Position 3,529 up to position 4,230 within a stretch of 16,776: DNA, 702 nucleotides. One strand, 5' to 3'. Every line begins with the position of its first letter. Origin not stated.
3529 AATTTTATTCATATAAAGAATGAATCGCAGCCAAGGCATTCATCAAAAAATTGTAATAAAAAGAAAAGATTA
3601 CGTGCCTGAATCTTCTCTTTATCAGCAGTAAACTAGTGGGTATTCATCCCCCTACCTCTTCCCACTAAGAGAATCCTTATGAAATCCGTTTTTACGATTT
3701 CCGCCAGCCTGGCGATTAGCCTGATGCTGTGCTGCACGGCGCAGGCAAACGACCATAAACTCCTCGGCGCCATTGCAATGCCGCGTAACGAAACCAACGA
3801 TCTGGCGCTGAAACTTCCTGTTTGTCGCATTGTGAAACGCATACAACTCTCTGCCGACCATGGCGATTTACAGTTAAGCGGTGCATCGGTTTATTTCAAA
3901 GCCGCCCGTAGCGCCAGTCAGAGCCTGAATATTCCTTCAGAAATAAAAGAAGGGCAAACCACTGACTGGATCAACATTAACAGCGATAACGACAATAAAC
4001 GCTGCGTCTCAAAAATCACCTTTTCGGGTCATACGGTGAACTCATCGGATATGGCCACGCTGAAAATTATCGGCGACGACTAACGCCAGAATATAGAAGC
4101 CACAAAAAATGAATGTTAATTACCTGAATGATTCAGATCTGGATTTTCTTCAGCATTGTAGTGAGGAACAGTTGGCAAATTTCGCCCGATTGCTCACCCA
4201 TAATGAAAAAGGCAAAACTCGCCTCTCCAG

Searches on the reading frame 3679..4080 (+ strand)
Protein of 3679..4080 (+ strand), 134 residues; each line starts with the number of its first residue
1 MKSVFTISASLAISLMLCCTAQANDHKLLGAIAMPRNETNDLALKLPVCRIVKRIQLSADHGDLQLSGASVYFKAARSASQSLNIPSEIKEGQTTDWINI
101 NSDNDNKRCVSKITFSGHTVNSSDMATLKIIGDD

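Call 23: find_related_loci(query=window:3679-4080:+, collection=genome_contigs, flank=1500)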
Query window:3679-4080:+ (134 aa) in genome_contigs; peptide patterns used: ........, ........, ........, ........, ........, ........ (x = any residue, [..] = any of these).
123 stretches matched a pattern; 32 encode a relative of the query (tblastn E <= 1e-3); 32 distinct loci.
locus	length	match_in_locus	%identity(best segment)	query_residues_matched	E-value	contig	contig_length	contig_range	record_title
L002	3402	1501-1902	92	1-134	3e-84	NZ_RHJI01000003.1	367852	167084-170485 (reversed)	Escherichia sp. E1V33 1V33_3_consensus, whole genome shotgun sequence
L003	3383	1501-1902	92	1-134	7e-84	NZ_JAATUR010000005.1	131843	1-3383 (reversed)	Escherichia coli strain SCPM-O-B-8794 5length=131843, whole genome shotgun sequence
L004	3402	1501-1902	86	1-134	1e-78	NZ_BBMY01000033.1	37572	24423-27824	Escherichia albertii NBRC 107761 = DSM 17582 strain NBRC 107761, whole genome shotgun sequence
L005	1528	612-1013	85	1-134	3e-81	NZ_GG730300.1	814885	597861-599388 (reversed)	Citrobacter youngae ATCC 29220 Scfld1, whole genome shotgun sequence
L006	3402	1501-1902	84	1-134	7e-76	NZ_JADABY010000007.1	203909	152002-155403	Citrobacter sp. Res13-Sevr-PEB04-36 seq_tig7, whole genome shotgun sequence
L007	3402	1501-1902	80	1-134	4e-73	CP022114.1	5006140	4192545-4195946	Kluyvera genomosp. 3 strain YDC799 chromosome, complete genome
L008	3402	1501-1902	81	1-134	4e-73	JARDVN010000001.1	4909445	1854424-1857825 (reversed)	Citrobacter amalonaticus strain AUH_CA_2023_1 contig_2, whole genome shotgun sequence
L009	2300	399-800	80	1-134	3e-73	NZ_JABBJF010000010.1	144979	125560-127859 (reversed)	Kluyvera sichuanensis strain 090646 contig00010, whole genome shotgun sequence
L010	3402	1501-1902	78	1-134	3e-72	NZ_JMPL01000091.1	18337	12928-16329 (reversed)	Kluyvera ascorbata ATCC 33433 GKAS.assembly.091, whole genome shotgun sequence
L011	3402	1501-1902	80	1-134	3e-72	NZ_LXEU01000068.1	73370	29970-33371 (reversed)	Kluyvera georgiana ATCC 51603 Sequence00068, whole genome shotgun sequence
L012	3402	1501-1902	79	1-134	9e-71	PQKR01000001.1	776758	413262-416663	Escherichia sp. ESNIH1 NODE_1, whole genome shotgun sequence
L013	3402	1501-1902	78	1-134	3e-70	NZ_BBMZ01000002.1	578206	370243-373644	Pseudescherichia vulneris NBRC 102420, whole genome shotgun sequence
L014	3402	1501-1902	81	1-134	6e-70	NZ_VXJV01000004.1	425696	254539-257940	Salmonella enterica subsp. diarizonae strain CCUG 30040T contig_0000004, whole genome shotgun sequence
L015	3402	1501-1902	76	1-134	2e-69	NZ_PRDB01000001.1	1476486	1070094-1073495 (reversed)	Klebsiella michiganensis strain DSM 25444 contig_1, whole genome shotgun sequence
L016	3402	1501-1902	75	1-134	9e-69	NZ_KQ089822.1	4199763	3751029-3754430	Citrobacter sp. MGH106 aetzL-supercont1.1, whole genome shotgun sequence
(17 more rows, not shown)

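Call 54: profile_search(protein=window:3679-4080:+)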
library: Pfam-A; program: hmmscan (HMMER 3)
A. the first sequence (134 residues): domains with independent E <= 10: 1; with E <= 0.001: 1
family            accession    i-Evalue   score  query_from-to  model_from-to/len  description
DUF2541           PF10807.14    1.6e-36   125.1      10-132         2-116/116  Domain of unknown function (DUF2541)
